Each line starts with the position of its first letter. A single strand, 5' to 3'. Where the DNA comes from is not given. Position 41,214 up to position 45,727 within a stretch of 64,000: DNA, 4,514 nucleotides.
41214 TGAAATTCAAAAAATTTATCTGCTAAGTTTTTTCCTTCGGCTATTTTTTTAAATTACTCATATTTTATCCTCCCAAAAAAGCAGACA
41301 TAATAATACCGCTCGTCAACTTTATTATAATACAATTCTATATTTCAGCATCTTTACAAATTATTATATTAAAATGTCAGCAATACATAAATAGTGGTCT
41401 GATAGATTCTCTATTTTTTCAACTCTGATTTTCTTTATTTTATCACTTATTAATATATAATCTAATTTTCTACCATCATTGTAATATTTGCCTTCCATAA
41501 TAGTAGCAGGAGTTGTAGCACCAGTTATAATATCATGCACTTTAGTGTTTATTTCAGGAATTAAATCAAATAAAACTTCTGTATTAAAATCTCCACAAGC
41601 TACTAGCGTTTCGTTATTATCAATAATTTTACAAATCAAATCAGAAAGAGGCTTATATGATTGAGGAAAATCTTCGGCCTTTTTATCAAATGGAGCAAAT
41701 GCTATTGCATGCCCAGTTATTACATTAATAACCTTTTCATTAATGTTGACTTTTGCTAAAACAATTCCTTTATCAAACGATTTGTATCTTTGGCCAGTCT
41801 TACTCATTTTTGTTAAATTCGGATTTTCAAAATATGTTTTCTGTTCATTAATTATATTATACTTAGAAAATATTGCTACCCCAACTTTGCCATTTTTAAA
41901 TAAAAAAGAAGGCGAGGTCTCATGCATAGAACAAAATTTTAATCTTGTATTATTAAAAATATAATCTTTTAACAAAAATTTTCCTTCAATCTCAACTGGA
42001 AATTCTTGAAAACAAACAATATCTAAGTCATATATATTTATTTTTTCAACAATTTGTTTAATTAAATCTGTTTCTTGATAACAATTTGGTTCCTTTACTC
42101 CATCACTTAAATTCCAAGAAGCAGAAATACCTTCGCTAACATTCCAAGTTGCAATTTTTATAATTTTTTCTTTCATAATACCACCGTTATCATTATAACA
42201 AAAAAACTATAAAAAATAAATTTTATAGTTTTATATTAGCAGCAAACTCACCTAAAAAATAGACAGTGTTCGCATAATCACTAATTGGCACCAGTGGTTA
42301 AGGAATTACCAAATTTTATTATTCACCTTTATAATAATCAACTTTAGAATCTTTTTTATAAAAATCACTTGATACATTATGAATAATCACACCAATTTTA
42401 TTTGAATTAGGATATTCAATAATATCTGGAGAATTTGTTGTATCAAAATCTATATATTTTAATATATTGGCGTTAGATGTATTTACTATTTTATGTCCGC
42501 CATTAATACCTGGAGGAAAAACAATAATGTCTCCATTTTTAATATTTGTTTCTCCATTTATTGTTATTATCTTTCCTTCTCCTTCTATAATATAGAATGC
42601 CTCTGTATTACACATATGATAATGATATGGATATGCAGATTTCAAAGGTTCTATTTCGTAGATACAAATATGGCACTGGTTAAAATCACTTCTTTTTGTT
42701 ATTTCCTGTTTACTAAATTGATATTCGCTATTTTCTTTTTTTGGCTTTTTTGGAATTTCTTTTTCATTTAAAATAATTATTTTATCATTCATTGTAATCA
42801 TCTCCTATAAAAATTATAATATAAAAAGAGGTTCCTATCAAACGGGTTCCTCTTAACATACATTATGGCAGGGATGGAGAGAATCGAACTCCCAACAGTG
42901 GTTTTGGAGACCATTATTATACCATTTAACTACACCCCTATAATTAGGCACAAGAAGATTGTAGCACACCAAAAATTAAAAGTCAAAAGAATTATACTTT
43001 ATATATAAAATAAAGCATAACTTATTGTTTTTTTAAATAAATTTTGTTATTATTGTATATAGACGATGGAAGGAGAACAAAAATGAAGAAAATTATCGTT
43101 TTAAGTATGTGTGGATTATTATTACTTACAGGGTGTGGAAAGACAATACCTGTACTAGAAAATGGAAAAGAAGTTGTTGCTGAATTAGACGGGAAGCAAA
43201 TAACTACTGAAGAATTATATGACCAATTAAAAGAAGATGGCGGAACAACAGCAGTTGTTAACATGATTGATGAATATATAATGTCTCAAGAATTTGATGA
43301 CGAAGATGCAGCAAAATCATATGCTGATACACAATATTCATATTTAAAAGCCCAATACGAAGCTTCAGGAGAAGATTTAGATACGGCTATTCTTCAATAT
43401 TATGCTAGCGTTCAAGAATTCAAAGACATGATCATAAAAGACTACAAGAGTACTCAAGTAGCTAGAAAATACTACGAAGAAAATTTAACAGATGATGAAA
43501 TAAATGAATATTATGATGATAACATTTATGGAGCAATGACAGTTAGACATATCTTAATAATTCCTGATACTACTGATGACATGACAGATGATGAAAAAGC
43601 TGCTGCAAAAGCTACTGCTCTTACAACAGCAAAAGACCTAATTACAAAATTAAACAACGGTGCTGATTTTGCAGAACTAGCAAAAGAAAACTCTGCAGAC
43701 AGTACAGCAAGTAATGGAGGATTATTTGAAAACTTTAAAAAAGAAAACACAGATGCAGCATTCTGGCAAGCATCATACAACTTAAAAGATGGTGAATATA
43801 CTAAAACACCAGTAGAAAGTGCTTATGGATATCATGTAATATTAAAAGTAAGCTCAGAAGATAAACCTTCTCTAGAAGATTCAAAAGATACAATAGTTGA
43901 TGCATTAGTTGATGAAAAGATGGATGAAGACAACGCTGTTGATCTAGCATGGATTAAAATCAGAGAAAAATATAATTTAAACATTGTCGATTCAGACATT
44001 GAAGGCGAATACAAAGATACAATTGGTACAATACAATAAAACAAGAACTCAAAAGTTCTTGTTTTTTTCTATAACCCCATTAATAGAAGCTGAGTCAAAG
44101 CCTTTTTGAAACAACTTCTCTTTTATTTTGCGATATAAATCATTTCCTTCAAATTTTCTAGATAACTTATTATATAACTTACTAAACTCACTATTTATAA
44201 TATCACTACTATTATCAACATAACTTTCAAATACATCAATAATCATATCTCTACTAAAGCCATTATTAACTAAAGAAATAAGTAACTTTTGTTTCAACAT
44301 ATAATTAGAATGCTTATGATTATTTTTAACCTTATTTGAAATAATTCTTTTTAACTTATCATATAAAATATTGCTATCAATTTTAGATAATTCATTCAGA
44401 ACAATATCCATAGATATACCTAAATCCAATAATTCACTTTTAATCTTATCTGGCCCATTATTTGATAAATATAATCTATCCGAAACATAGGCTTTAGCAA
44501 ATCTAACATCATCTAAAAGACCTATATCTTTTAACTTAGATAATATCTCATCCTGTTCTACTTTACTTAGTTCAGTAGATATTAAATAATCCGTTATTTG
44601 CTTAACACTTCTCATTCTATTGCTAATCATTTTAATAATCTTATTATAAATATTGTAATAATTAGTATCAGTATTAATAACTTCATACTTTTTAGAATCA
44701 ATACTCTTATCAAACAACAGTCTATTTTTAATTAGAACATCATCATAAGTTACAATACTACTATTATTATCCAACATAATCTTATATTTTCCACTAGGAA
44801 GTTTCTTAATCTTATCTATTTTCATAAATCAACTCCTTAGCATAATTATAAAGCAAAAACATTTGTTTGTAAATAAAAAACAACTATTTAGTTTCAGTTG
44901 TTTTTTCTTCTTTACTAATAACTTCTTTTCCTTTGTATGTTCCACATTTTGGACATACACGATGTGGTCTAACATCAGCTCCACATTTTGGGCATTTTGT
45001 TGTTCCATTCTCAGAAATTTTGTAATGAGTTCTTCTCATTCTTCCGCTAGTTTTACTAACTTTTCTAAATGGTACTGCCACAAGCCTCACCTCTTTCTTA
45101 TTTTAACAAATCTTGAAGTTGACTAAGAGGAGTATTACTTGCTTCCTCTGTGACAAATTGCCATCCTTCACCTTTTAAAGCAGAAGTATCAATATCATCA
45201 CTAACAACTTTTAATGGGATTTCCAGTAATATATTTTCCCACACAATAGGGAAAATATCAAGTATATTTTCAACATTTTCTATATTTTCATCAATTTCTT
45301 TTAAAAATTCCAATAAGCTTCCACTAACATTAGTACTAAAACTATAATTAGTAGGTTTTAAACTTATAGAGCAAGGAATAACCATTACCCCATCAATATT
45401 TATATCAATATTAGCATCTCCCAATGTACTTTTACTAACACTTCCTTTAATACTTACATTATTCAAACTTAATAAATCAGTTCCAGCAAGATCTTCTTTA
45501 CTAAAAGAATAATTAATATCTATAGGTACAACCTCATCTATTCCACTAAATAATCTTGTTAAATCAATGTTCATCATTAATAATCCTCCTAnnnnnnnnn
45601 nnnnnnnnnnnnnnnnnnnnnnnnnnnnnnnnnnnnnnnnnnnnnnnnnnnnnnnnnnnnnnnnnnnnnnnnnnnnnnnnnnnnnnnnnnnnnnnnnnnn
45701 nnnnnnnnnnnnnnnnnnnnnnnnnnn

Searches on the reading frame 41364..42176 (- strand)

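Call 58: search_protein_families(library=pfam, proteins=[window:41364-42176:-], max_evalue=0.00001)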
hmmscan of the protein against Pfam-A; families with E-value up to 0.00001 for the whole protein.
window:41364-42176:- (270 aa): 1 family
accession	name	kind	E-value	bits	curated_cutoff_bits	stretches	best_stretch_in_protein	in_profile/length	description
PF03372.29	Exo_endo_phos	-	1.7e-12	48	24.5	1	9-261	1-225/225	Endonuclease/Exonuclease/phosphatase family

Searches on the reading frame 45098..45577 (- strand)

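Call 3: search_protein_families(library=pfam, proteins=[window:45098-45577:-], max_evalue=0.1)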
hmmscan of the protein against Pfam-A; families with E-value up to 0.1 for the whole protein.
window:45098-45577:- (159 aa): 1 family
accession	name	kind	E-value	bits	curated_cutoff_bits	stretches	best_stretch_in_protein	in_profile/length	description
PF02620.22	YceD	-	3.1e-10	40.6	33.2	1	58-157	2-118/119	Large ribosomal RNA subunit accumulation protein YceD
